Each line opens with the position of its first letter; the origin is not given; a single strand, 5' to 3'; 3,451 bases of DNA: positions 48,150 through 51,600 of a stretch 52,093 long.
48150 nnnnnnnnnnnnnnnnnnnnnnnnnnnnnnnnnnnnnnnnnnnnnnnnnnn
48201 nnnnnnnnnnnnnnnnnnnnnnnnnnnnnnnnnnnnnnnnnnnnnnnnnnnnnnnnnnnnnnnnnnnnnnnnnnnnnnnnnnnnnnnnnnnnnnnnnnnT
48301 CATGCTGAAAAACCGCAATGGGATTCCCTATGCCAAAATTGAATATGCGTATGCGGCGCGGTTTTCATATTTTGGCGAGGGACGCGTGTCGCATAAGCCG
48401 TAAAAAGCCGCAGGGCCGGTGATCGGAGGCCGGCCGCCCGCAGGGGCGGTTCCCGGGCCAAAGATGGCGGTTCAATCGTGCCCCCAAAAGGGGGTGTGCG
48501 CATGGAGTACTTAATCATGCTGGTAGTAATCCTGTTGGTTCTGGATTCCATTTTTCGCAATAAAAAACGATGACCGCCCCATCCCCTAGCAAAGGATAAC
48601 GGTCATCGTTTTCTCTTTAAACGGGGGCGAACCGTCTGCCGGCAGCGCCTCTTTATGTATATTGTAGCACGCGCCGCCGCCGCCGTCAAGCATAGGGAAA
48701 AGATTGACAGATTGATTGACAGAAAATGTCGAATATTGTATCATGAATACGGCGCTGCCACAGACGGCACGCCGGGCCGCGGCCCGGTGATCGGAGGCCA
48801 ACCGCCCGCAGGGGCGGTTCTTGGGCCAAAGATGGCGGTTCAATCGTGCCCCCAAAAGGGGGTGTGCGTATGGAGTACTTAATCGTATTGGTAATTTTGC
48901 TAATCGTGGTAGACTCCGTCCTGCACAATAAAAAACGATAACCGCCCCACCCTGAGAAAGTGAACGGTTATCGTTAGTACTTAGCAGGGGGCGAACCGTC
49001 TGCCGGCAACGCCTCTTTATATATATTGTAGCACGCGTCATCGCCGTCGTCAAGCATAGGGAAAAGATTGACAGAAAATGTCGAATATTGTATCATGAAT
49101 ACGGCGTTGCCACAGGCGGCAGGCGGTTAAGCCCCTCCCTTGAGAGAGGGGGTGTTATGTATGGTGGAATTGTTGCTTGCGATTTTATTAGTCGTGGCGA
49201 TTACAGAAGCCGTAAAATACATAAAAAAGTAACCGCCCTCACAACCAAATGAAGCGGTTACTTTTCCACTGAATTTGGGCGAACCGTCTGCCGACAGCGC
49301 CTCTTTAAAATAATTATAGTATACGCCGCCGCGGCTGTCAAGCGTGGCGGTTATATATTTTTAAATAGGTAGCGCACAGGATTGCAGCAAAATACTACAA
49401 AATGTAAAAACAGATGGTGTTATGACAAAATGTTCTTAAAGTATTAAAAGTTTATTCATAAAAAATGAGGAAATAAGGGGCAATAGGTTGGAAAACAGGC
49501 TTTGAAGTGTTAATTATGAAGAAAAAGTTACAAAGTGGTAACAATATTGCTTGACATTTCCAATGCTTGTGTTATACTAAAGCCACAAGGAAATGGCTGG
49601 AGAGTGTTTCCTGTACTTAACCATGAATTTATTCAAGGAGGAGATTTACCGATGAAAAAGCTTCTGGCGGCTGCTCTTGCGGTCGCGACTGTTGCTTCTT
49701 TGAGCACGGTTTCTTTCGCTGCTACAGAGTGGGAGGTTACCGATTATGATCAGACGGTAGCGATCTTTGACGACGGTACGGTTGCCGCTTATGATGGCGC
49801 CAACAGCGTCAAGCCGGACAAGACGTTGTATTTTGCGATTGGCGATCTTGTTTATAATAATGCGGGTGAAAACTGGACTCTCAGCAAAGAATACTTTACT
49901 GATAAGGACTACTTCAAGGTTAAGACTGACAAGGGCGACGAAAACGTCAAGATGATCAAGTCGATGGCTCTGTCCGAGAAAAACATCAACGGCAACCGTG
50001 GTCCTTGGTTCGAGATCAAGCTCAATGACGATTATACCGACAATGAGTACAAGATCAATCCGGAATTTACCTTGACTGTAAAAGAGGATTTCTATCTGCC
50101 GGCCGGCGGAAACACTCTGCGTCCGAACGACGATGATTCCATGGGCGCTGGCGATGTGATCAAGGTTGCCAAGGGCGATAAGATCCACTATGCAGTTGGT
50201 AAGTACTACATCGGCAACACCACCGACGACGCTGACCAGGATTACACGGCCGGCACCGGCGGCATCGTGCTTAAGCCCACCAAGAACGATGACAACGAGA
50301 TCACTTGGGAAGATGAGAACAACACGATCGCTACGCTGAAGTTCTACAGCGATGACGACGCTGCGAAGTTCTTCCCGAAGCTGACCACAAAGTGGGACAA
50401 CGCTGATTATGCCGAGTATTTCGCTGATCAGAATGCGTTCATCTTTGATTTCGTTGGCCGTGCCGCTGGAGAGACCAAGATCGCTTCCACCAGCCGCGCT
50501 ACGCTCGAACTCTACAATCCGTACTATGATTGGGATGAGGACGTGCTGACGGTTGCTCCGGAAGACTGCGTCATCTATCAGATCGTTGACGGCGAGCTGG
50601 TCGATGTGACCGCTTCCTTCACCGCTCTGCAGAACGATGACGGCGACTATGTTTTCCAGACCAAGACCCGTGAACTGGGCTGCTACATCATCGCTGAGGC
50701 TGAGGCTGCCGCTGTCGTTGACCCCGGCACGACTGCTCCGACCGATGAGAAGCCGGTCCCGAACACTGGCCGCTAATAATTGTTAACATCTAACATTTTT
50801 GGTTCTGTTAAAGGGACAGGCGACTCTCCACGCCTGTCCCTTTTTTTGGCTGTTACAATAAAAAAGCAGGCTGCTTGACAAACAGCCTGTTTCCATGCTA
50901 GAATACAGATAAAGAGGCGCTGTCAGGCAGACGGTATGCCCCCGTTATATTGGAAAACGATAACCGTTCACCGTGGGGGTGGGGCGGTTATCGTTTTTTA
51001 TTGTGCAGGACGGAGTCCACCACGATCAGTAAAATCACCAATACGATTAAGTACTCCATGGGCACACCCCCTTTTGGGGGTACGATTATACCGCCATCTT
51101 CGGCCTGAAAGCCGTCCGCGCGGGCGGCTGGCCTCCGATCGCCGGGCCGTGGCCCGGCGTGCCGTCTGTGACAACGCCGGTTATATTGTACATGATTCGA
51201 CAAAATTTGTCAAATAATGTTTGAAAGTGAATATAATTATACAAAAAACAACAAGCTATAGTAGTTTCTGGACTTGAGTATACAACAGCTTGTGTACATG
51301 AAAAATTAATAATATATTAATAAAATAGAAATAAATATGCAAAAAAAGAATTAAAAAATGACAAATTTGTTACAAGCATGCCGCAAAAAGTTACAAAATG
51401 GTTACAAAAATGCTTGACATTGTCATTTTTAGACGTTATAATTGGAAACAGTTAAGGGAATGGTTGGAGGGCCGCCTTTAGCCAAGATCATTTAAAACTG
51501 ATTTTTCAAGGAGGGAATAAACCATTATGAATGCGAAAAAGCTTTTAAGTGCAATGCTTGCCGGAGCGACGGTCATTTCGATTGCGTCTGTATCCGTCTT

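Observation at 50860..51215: Fourth, inverted copy of the toxin-like module on the other side of the secreted-protein gene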

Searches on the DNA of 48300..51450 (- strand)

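Call 7: search_rna_families(source=window, start=48300, end=51450, threshold=evalue, max_evalue=10, show_alignments=3)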
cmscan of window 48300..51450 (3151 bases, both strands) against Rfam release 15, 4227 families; matches with E-value up to 10: 5.
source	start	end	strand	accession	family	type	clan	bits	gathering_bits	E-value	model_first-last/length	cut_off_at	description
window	50864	50935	-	RF03892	mir-4860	Gene; miRNA;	-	21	100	0.66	1-74/74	no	mir-4860 microRNA precursor family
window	50801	50883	+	RF00400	SNORA28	Gene; snRNA; snoRNA; HACA-box;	CL00033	21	65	1.8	1-126/126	no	Small nucleolar RNA SNORA28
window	49121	49239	+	RF01412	BsrG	Gene; sRNA;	-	19.7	55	0.089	23-156/259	no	BsrG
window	51192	51218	-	RF00716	mir-3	Gene; miRNA;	CL00084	18.7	54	5.3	1-74/74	no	mir-3 microRNA precursor family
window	51375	51442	+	RF03628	mir-2355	Gene; miRNA;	-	17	80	7.2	1-71/71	no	mir-2355 microRNA precursor family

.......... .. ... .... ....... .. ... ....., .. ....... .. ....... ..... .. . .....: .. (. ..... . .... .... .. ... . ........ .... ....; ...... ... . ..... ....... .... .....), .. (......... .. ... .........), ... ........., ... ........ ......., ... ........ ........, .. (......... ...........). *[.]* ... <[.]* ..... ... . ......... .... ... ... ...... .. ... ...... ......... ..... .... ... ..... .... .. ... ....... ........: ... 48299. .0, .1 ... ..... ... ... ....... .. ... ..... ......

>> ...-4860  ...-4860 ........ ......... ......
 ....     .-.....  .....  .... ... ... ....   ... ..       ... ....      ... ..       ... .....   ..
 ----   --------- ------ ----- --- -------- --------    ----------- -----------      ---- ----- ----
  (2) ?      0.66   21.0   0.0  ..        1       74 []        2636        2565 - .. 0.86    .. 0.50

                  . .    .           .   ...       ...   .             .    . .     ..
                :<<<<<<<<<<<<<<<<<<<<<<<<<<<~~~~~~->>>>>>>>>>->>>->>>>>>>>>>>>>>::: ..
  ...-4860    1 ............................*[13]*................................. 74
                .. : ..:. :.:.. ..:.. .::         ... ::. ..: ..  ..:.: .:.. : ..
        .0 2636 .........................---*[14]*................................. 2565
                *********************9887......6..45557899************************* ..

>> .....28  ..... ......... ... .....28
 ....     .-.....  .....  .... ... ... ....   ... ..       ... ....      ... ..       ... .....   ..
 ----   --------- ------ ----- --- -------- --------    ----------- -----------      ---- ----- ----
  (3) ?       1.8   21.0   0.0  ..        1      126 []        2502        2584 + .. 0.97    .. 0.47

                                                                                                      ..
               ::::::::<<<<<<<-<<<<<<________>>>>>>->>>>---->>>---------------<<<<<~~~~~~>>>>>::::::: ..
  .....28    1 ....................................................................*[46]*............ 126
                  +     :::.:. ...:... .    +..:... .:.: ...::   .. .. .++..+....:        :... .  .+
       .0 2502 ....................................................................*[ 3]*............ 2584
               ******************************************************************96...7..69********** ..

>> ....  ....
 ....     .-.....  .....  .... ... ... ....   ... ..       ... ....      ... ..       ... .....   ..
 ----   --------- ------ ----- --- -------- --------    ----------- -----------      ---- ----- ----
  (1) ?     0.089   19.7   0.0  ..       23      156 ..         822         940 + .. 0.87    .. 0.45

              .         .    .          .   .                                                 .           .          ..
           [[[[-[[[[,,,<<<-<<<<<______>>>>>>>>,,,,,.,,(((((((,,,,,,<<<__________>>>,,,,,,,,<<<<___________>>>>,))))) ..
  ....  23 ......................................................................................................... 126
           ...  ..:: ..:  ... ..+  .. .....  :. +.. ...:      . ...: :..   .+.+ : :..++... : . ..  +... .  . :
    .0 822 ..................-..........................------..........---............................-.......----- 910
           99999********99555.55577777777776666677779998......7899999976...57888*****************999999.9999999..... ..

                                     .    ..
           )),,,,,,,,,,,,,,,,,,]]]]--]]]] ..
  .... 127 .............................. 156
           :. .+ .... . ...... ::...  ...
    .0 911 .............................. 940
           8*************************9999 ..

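Call 30: search_dna_similar(query=window:50850-51235:-, collection=plasmids, mode=distant, max_evalue=0.01)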
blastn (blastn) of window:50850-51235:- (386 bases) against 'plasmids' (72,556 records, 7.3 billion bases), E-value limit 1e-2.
No match.

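Call 31: search_dna_similar(query=window:50850-51235:-, collection=phages, mode=distant, max_evalue=0.01)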
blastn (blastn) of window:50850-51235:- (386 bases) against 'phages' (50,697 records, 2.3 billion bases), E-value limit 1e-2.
No match.

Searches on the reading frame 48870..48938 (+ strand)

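Call 19: search_protein_families(library=pfam, proteins=[window:48870-48938:+], max_evalue=10)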
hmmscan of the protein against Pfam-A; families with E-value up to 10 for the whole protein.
seq(23 aa): 0 families

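Call 21: search_protein_families(library=ncbifam, proteins=[window:48870-48938:+], max_evalue=10)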
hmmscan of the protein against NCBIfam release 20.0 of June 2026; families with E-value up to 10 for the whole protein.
seq(23 aa): 0 families

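Call 70: search_protein_families(library=phrogs, proteins=[window:48870-48938:+], max_evalue=1)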
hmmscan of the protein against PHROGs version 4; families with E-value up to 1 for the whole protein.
seq(23 aa): 1 family
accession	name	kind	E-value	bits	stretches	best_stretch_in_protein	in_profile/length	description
phrog_21118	-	unknown function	0.18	12.3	1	1-20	1-20/53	-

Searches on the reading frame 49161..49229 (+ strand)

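Call 19: search_protein_families(library=pfam, proteins=[window:49161-49229:+], max_evalue=10)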
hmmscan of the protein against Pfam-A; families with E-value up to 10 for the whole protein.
seq(23 aa): 0 families

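Call 21: search_protein_families(library=ncbifam, proteins=[window:49161-49229:+], max_evalue=10)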
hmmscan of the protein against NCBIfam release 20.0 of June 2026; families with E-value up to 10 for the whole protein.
seq(23 aa): 0 families

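Call 70: search_protein_families(library=phrogs, proteins=[window:49161-49229:+], max_evalue=1)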
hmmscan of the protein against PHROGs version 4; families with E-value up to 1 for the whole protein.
seq(23 aa): 1 family
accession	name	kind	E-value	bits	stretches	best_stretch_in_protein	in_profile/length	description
phrog_32825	-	unknown function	0.17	12.9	1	5-21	18-34/42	-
